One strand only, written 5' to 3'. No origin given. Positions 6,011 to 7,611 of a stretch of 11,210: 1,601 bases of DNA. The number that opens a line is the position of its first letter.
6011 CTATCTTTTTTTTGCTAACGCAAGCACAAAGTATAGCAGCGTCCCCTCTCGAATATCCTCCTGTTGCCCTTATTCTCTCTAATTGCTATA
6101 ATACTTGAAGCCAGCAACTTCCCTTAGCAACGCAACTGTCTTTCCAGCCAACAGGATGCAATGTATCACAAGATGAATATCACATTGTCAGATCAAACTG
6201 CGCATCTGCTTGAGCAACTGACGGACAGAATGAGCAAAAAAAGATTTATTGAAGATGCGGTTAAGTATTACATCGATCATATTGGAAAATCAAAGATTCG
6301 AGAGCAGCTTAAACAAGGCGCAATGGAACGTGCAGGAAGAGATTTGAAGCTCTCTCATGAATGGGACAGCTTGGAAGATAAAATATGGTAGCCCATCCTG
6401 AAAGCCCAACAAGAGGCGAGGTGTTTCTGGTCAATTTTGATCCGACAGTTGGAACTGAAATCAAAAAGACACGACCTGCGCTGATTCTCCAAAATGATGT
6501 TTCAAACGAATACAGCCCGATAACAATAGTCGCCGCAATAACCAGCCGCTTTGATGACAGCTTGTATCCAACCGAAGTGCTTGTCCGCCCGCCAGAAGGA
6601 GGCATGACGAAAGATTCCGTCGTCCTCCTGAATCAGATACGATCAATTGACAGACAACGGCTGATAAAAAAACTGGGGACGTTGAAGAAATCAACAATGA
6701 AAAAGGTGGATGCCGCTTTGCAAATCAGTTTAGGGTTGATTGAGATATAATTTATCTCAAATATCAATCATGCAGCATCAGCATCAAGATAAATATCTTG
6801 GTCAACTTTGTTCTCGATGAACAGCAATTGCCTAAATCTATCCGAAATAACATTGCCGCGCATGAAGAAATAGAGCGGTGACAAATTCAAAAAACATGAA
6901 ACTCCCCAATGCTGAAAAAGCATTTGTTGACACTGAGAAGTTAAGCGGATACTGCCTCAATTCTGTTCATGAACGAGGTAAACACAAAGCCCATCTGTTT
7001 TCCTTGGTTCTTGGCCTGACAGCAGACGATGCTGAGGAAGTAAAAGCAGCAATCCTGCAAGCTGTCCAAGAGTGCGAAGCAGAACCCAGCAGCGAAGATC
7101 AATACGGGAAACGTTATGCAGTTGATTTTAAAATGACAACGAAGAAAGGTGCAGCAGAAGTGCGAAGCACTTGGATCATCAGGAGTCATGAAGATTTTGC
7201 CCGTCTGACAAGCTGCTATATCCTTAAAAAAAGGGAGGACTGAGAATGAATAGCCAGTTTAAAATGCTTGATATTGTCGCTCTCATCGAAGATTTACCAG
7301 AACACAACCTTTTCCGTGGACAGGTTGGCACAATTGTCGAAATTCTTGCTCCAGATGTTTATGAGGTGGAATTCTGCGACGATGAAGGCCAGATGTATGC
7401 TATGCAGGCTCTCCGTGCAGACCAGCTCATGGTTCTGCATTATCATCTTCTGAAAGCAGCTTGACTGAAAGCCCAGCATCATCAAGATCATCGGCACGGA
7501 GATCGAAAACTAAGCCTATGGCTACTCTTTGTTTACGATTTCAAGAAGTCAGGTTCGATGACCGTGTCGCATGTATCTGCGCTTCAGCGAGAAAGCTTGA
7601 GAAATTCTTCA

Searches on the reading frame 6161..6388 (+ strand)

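Call 5: search_protein_families(library=pfam, max_evalue=1, proteins=[window:6161-6388:+])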
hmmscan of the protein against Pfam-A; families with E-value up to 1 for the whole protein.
window:6161-6388:+ (76 aa): 2 families
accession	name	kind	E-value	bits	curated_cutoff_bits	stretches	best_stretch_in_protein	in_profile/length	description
PF01402.27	RHH_1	-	0.088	13.2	20.5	1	6-39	3-38/39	Ribbon-helix-helix protein, copG family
PF07553.16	Lipoprotein_Ltp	-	0.23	12.1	23.2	0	14-41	22-48/48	Host cell surface-exposed lipoprotein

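Call 49: search_protein_families(library=ncbifam, max_evalue=0.01, proteins=[window:6161-6388:+])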
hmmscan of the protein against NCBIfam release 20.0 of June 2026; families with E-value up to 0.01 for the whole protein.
window:6161-6388:+ (76 aa): 0 families

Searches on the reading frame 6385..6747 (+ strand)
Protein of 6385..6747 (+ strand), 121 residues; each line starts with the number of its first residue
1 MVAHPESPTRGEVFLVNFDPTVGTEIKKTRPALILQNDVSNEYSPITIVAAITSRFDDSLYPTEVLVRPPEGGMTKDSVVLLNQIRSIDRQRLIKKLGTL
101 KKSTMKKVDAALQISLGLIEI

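Call 5: search_protein_families(library=pfam, max_evalue=1, proteins=[window:6385-6747:+])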
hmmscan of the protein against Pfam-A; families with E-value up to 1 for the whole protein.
window:6385-6747:+ (121 aa): 1 family
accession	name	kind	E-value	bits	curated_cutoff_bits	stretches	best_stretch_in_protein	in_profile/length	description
PF02452.23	PemK_toxin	-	9.8e-34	116.3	23.1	1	10-116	2-109/109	PemK-like, MazF-like toxin of type II toxin-antitoxin system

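Call 49: search_protein_families(library=ncbifam, max_evalue=0.01, proteins=[window:6385-6747:+])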
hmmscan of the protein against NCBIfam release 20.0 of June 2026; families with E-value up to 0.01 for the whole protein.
window:6385-6747:+ (121 aa): 3 families
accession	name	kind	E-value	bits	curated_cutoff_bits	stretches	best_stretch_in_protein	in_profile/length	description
NF007386.0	PRK09907.1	equivalog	7e-12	45.3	120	1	8-116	7-110/111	endoribonuclease MazF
NF007320.0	PRK09812.1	equivalog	3.7e-10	39.9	129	1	9-113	8-112/116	type II toxin-antitoxin system ChpB family toxin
NF052489.1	TAtMazFAgrob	equivalog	2.4e-06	27.3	150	1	6-107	4-106/118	type II toxin-antitoxin system toxin MazF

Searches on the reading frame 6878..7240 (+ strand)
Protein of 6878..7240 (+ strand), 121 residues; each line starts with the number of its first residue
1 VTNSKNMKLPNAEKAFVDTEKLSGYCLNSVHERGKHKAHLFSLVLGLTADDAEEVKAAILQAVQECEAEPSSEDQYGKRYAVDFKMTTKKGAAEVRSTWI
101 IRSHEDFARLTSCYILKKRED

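Call 5: search_protein_families(library=pfam, max_evalue=1, proteins=[window:6878-7240:+])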
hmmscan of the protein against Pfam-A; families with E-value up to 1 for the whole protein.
window:6878-7240:+ (121 aa): 1 family
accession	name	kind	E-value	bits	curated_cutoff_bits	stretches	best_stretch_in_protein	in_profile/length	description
PF21814.2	DUF6883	-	3.1e-28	98.6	27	1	8-117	1-110/110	Domain of unknown function (DUF6883)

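Call 49: search_protein_families(library=ncbifam, max_evalue=0.01, proteins=[window:6878-7240:+])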
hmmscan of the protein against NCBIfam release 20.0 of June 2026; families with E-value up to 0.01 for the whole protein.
window:6878-7240:+ (121 aa): 0 families

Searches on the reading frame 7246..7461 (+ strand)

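Call 5: search_protein_families(library=pfam, max_evalue=1, proteins=[window:7246-7461:+])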
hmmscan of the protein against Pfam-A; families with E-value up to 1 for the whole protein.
window:7246-7461:+ (72 aa): 2 families
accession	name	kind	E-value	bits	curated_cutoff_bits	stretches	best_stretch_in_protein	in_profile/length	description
PF16277.11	DUF4926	-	2.1e-26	91.5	29.1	1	7-63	1-57/57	Domain of unknown function (DUF4926)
PF18335.7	SH3_13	-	0.23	11.7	41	1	3-35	24-56/65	ATP-dependent RecD-like DNA helicase SH3 domain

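Call 49: search_protein_families(library=ncbifam, max_evalue=0.01, proteins=[window:7246-7461:+])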
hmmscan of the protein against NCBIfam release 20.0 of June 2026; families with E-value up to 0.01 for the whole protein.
window:7246-7461:+ (72 aa): 0 families
